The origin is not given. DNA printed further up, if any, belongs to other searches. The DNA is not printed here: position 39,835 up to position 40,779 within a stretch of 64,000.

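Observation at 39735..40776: AT-rich ~1-kb island between convergent genes: membrane protein translationally coupled to a polyproline peptide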

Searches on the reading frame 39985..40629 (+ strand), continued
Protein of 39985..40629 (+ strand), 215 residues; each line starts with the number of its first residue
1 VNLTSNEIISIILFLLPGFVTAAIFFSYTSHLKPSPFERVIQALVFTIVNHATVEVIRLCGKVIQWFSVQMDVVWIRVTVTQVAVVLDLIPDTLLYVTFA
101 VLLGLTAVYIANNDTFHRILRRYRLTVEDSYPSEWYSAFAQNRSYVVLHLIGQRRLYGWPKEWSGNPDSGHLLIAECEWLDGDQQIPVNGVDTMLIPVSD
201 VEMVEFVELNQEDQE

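Call 81: search_protein_families(library=phrogs, proteins=[L113:5098-5982:-, L113:6730-7062:-, L113:7147-7602:-, L095:4609-5055:-, L095:5066-5872:-, L095:6634-6960:-, L095:7007-7471:-, L098:5616-7454:-, L119:6773-8539:-, L108:4682-5875:-], max_evalue=0.00001)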
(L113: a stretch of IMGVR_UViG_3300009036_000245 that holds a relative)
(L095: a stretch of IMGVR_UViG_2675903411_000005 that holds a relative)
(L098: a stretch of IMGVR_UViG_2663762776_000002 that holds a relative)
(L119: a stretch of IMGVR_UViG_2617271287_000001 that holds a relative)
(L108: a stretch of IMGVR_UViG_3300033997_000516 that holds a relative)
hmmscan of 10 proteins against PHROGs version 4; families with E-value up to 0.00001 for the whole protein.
L113:5098-5982:- (294 aa): 2 families
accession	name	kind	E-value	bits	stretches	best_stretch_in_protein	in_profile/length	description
phrog_8514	-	unknown function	2e-53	182.3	1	99-292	2-203/204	-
phrog_9207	-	unknown function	5.9e-09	37.2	1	101-180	1-84/104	-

L113:6730-7062:- (110 aa): 1 family
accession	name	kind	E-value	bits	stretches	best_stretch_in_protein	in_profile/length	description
phrog_5439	-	unknown function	7.8e-34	117.2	1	2-101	3-106/106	-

L113:7147-7602:- (151 aa): 1 family
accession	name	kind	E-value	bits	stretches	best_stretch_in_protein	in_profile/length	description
phrog_5434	-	unknown function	1.9e-55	188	1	1-150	2-153/154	-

L095:4609-5055:- (148 aa): 1 family
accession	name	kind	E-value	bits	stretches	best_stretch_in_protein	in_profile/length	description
phrog_1350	-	lysis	8.5e-28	97.3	1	55-147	1-94/97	holin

L095:5066-5872:- (268 aa): 2 families
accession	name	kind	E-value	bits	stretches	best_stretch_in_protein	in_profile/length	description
phrog_17382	-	unknown function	5.5e-21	76.3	1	28-229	26-228/273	-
phrog_127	-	transcription regulation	2e-11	45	1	4-262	3-251/253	anti-termination protein Q-like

L095:6634-6960:- (108 aa): 0 families

L095:7007-7471:- (154 aa): 4 families
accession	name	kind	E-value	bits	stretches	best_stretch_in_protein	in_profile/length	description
phrog_824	-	unknown function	5.7e-37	129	1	24-148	59-180/265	-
phrog_5702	-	DNA, RNA and nucleotide metabolism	1.1e-20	74.4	1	77-143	2-67/70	Holliday junction resolvase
phrog_2363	-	unknown function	1.2e-15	58.6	1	52-146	79-174/192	-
phrog_93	-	DNA, RNA and nucleotide metabolism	3.5e-09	36.8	1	19-148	368-446/613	endonuclease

L098:5616-7454:- (612 aa): 7 families
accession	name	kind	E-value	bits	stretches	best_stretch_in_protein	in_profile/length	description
phrog_116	-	other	4.5e-101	340.4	1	7-608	183-496/779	DNA methyltransferase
phrog_23072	-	other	1.1e-80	273.1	2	431-603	211-389/400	DNA methyltransferase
phrog_29443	-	unknown function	1.6e-40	140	1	31-161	3-133/273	-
phrog_363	-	other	2.7e-40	139.5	1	34-243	57-221/327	DNA methyltransferase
phrog_5999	-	other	1.5e-32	112.9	1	33-122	5-96/109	DNA methyltransferase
phrog_13621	-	unknown function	1.2e-30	106.9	1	524-609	31-116/121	-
phrog_36001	-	unknown function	8.2e-06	25.3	0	34-93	21-79/715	-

L119:6773-8539:- (588 aa): 2 families
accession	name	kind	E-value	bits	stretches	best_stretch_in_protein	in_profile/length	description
phrog_32684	-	unknown function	2.5e-148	493.6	1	31-275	1-245/262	-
phrog_116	-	other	1.1e-51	177.1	1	20-586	192-528/779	DNA methyltransferase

L108:4682-5875:- (397 aa): 3 families
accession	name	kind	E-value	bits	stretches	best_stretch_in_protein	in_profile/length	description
phrog_328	-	head and packaging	3.3e-103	346.9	1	29-396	8-335/339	head maturation protease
phrog_13230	-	unknown function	8.5e-11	42.8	1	28-150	12-116/138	-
phrog_34262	-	unknown function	3.9e-06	28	0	28-93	10-72/72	-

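Call 93: find_homologous_proteins(query=L078:522-1118:+, max_evalue=1e-40)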
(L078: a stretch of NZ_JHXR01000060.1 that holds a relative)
Query L078:522-1118:+ (199 aa): 1704 proteins with E <= 1e-40 among 2076 candidates; the best 120 are listed.
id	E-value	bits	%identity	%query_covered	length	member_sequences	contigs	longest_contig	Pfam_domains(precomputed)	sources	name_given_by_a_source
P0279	1.9e-130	451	99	100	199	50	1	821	PF19865.5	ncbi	-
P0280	1.6e-106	373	78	100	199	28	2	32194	PF19865.5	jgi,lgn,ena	jgi:hypothetical protein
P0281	7.6e-99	348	74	100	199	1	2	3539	PF19865.5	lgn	-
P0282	3.8e-95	335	75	100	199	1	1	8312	PF19865.5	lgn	-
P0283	9.6e-89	315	69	100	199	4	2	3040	PF19865.5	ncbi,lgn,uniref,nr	ncbi:DUF6338 family protein [Vibrio sp. L3-7]|uniref:DUF6338 family protein n=1 Tax=Vibrio sp. L3-7 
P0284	4.3e-87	309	100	70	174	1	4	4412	PF19865.5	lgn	-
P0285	1.2e-86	308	68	100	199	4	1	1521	PF19865.5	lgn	-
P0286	2.6e-82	293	63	100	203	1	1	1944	PF19865.5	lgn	-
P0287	4.8e-81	289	62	100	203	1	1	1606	PF19865.5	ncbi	-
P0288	4.8e-81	289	63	100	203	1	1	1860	PF19865.5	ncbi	-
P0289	8.0e-81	289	62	100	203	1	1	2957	PF19865.5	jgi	-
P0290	8.8e-81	289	66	100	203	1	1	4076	PF19865.5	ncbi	-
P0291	9.2e-81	288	62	100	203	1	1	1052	PF19865.5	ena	-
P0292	2.0e-80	287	62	100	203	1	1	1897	PF19865.5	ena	-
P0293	2.2e-80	287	64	100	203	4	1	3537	PF19865.5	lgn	-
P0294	3.6e-80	287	64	100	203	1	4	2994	PF19865.5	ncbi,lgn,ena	-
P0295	4.2e-80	286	65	100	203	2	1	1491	PF19865.5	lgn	-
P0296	4.3e-80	286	62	100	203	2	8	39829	PF19865.5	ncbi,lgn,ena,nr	ncbi:MAG: hypothetical protein H8E21_13800 [Gammaproteobacteria bacterium]|nr:hypothetical protein [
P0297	4.6e-80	286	64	100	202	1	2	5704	PF19865.5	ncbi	-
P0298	4.8e-80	286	63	100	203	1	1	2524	PF19865.5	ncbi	-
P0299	5.1e-80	286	64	100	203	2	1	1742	PF19865.5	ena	-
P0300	5.5e-80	286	61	100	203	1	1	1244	PF19865.5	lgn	-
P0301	1.2e-79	285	61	100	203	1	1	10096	PF19865.5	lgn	-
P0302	1.4e-79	285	62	92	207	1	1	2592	PF19865.5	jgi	jgi:hypothetical protein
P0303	3.4e-79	283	63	100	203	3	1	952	PF19865.5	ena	-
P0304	4.0e-79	283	63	100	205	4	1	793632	PF19865.5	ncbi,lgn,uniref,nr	ncbi:hypothetical protein B0F87_101109 [Methylobacter tundripaludum]|uniref:Uncharacterized protein 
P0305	7.3e-79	282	62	100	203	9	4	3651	PF19865.5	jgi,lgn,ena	jgi:hypothetical protein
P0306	1.0e-78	282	63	100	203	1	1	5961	PF19865.5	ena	-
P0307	1.7e-78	281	62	100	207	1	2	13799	PF19865.5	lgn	-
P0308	2.2e-78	281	61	100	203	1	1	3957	PF19865.5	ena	-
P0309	3.0e-78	280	63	100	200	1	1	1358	PF19865.5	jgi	jgi:putative effector of murein hydrolase LrgA (UPF0299 family)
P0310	4.7e-78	280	61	100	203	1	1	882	PF19865.5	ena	-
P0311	4.8e-78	280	63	100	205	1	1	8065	PF19865.5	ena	-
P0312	4.9e-78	280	61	100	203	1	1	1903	PF19865.5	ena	-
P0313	6.6e-78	279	63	100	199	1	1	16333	PF19865.5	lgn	-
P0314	1.3e-77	278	62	100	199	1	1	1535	PF19865.5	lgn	-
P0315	1.5e-77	278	60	100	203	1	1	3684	PF19865.5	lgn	-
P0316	1.5e-77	278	61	100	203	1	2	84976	PF19865.5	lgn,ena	-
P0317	1.8e-77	278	62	100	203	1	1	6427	PF19865.5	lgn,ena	-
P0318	2.0e-77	278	61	100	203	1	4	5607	PF19865.5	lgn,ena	-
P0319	2.0e-77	278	63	100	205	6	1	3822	PF19865.5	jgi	jgi:hypothetical protein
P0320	2.8e-77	277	62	100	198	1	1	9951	PF19865.5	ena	-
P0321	5.2e-77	276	61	100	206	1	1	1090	PF19865.5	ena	-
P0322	3.6e-76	273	61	100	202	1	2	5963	PF19865.5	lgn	-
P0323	3.6e-76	273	61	100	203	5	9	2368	PF19865.5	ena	-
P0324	3.7e-76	273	61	100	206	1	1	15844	PF19865.5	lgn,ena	-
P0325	4.4e-76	273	62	100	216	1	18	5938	PF19865.5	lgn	-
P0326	4.9e-76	273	62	100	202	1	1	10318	PF19865.5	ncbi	-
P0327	5.1e-76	273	61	100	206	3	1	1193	PF19865.5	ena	-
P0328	7.4e-76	272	60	100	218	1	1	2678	PF19865.5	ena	-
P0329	7.4e-76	272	62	100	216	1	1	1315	PF19865.5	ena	-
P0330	8.5e-76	272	63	97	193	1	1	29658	PF19865.5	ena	-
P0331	1.0e-75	272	62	100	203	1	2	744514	PF19865.5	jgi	jgi:uncharacterized protein DUF6338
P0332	1.2e-75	272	59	100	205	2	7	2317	PF19865.5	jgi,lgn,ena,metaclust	metaclust:\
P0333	1.3e-75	272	62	100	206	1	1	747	PF19865.5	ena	-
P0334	1.7e-75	271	59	100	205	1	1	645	PF19865.5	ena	-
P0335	2.1e-75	271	59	100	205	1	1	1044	PF19865.5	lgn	-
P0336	2.3e-75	271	61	100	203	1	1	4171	PF19865.5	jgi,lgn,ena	-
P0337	3.9e-75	270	62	100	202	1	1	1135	PF19865.5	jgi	jgi:hypothetical protein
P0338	7.4e-75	269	60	100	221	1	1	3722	PF19865.5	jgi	jgi:hypothetical protein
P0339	7.6e-75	269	61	100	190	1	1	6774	PF19865.5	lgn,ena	-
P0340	7.7e-75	269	60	100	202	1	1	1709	PF19865.5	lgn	-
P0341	8.8e-75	269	60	100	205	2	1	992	PF19865.5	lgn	-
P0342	1.5e-74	268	60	100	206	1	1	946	PF19865.5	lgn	-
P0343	1.7e-74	268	63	100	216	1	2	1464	PF19865.5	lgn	-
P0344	1.7e-74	268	60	100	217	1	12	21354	PF19865.5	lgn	-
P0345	2.0e-74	268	61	100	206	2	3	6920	PF19865.5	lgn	-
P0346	2.5e-74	267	59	100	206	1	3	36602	PF19865.5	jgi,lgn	jgi:hypothetical protein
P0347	3.9e-74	267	58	100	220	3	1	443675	PF19865.5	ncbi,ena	-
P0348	4.3e-74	267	60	100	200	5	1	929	PF19865.5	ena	-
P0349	4.6e-74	267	62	98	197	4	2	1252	PF19865.5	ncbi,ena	-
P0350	4.8e-74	267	60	100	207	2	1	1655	PF19865.5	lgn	-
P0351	5.0e-74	266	61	100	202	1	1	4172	PF19865.5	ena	-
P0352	6.4e-74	266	60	100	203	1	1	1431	PF19865.5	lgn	-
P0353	7.3e-74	266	61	100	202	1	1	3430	PF19865.5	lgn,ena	-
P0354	8.7e-74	266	59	100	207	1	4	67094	PF19865.5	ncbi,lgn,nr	ncbi:MAG: DUF6338 family protein [Proteobacteria bacterium]|nr:DUF6338 family protein [Pseudomonadot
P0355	9.3e-74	266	62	100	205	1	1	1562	PF19865.5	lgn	-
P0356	1.2e-73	265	60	100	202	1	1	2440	PF19865.5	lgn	-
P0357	1.5e-73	265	59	100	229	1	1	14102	PF19865.5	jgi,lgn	-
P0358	1.6e-73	265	59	100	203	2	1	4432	PF19865.5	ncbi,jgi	-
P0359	1.9e-73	265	55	100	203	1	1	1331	PF19865.5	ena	-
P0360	2.0e-73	264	59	100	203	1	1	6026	PF19865.5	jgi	jgi:hypothetical protein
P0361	2.4e-73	264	60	100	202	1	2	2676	PF19865.5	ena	-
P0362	2.7e-73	264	59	100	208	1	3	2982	PF19865.5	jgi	jgi:hypothetical protein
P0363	3.1e-73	264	60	100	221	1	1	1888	PF19865.5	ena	-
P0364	3.4e-73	264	60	100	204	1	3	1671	PF19865.5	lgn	-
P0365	3.9e-73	264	60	100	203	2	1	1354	PF19865.5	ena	-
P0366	4.4e-73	263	59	100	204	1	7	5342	PF19865.5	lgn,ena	-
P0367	5.0e-73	263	63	100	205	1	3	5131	PF19865.5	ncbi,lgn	-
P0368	5.4e-73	263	60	100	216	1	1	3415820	PF19865.5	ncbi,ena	-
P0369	6.3e-73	263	60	100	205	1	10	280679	PF19865.5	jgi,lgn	-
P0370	6.4e-73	263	58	100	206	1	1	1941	PF19865.5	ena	-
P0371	7.4e-73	263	58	100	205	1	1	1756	PF19865.5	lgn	-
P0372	7.5e-73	263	60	100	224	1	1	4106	PF19865.5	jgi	jgi:hypothetical protein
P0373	7.7e-73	263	60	100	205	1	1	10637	PF19865.5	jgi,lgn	-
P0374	7.8e-73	263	59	100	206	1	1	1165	PF19865.5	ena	-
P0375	8.3e-73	262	59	100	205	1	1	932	PF19865.5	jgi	jgi:hypothetical protein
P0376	9.4e-73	262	57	100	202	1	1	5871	PF19865.5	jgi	jgi:uncharacterized protein DUF6338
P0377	9.9e-73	262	59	100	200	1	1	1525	PF19865.5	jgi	jgi:uncharacterized integral membrane protein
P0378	1.0e-72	262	59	100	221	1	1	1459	PF19865.5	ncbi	-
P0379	1.1e-72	262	59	100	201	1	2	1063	PF19865.5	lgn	-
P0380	1.2e-72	262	60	100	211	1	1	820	PF19865.5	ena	-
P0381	1.3e-72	262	61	100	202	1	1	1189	PF19865.5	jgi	jgi:hypothetical protein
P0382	1.3e-72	262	58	100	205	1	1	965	PF19865.5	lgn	-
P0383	1.3e-72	262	59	100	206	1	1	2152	PF19865.5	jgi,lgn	-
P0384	1.5e-72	262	59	100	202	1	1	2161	PF19865.5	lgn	-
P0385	1.5e-72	262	60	100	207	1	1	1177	PF19865.5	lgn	-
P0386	1.7e-72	261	59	100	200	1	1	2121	PF19865.5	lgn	-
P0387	2.1e-72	261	60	99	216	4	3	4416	PF19865.5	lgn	-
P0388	2.2e-72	261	61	100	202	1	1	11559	PF19865.5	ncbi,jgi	jgi:uncharacterized integral membrane protein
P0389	2.3e-72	261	58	100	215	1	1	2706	PF19865.5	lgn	-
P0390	2.6e-72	261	59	100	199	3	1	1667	PF19865.5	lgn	-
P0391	3.7e-72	260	59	100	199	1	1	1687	PF19865.5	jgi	jgi:putative effector of murein hydrolase LrgA (UPF0299 family)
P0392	3.8e-72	260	60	100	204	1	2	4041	PF19865.5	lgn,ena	-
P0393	4.3e-72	260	58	100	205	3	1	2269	PF19865.5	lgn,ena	-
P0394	4.4e-72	260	58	100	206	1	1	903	PF19865.5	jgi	jgi:hypothetical protein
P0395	5.6e-72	260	57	100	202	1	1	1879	PF19865.5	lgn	-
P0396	6.1e-72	260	57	100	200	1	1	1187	PF19865.5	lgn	-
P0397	6.8e-72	259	58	100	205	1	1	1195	PF19865.5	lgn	-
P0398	7.0e-72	259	59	100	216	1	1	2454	PF19865.5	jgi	jgi:hypothetical protein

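Call 94: list_cluster_members(proteins=[P0279, L078:522-1118:+])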
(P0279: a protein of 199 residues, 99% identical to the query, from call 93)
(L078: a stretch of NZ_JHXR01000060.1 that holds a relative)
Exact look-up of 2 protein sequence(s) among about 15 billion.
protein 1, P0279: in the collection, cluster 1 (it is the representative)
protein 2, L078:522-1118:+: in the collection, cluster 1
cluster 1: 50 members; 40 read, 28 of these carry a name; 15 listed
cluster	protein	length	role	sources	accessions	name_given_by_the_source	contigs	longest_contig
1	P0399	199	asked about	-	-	TPA: hypothetical protein LEL88_003509 [Vibrio cholerae] | Uncharacterized protein n=16 Tax=Gammaproteobacteria TaxID=1236 RepID=Q9KMN5_VIBCH | DUF6338 family protein [Vibrio cholerae]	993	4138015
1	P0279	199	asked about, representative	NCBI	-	-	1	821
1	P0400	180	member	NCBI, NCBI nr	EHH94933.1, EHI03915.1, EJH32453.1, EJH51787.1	hypothetical protein VCHC41A1_3179 [Vibrio cholerae HC-41A1] | hypothetical protein VCHC33A2_2908 [Vibrio cholerae HC-33A2]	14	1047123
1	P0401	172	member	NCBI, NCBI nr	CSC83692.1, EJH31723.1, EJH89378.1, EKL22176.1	hypothetical protein VCHC47A1_3180 [Vibrio cholerae HC-47A1] | hypothetical protein VCCP103811_2522 [Vibrio cholerae CP1038(11)]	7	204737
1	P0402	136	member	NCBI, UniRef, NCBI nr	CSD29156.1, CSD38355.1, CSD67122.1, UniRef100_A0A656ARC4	Uncharacterised protein [Vibrio cholerae] | Uncharacterized protein n=1 Tax=Vibrio cholerae TaxID=666 RepID=A0A656ARC4_VIBCL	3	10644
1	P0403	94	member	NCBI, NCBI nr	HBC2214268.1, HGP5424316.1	TPA: hypothetical protein I6283_003659, partial [Vibrio cholerae] | hypothetical protein [Vibrio cholerae]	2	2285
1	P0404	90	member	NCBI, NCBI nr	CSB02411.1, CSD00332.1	Uncharacterised protein [Vibrio cholerae]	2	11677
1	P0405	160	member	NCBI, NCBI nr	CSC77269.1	Uncharacterised protein [Vibrio cholerae]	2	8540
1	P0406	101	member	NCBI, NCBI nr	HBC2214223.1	TPA: hypothetical protein I6283_003611, partial [Vibrio cholerae] | hypothetical protein [Vibrio cholerae]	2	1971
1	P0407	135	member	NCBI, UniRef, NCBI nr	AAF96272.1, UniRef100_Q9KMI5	hypothetical protein VC_A0365 [Vibrio cholerae O1 biovar El Tor str. N16961] | Uncharacterized protein n=1 Tax=Vibrio cholerae serotype O1 (strain ATCC 39315 / El Tor ...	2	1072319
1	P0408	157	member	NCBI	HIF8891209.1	TPA: DUF6338 family protein, partial [Vibrio cholerae]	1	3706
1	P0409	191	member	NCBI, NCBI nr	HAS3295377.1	TPA: hypothetical protein I6024_003560, partial [Vibrio cholerae] | hypothetical protein [Vibrio cholerae]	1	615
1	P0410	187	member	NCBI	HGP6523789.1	TPA: DUF6338 family protein, partial [Vibrio cholerae O1]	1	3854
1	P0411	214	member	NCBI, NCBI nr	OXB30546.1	hypothetical protein CEF09_17900 [Vibrio cholerae]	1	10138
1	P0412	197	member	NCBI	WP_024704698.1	DUF6338 family protein, partial [Vibrio cholerae]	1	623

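Call 99: search_solved_structures(query=A1, max_evalue=10, show_alignments=1)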
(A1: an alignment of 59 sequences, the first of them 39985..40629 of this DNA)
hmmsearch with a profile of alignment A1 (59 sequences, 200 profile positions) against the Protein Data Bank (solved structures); distinct sequences matched with E-value up to 10: 14.
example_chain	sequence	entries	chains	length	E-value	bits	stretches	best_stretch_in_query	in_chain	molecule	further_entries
6urt_G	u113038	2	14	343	0.1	15.7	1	30-98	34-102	Low conductance mechanosensitive channel YnaI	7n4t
5y4o_A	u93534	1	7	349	0.11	15.7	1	30-98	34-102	Low conductance mechanosensitive channel YnaI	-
9e63_A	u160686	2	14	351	0.11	15.7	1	30-98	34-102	Low conductance mechanosensitive channel YnaI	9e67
9h95_A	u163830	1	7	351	0.11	15.7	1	30-98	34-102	Low conductance mechanosensitive channel YnaI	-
9e65_A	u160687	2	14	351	0.11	15.6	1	30-98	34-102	Low conductance mechanosensitive channel YnaI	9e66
9e62_A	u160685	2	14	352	0.11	15.6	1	30-98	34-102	Low conductance mechanosensitive channel YnaI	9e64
9h2p_A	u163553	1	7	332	0.12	15.5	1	30-96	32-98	Low conductance mechanosensitive channel YnaI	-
6zye_E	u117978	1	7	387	0.13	15.4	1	30-98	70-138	YnaI,Low conductance mechanosensitive channel YnaI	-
6zyd_E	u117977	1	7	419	0.16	15.1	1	30-97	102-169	Low conductance mechanosensitive channel YnaI,Low conductance mechanosensitive channel Yna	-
9h2s_A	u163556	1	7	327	0.24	14.5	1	30-98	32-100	Low conductance mechanosensitive channel YnaI,Small-conductance mechanosensitive channel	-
9h2v_A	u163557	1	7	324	0.28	14.3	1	30-96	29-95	Low conductance mechanosensitive channel YnaI,Small-conductance mechanosensitive channel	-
6b85_J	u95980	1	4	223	3.7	10.6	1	13-91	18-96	TMHC4_R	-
11kc_A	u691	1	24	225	3.8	10.6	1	13-91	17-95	Designed nanoparticle O43-TM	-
7npw_A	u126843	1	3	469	9.3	9.3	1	37-113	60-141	Excitatory amino acid transporter 1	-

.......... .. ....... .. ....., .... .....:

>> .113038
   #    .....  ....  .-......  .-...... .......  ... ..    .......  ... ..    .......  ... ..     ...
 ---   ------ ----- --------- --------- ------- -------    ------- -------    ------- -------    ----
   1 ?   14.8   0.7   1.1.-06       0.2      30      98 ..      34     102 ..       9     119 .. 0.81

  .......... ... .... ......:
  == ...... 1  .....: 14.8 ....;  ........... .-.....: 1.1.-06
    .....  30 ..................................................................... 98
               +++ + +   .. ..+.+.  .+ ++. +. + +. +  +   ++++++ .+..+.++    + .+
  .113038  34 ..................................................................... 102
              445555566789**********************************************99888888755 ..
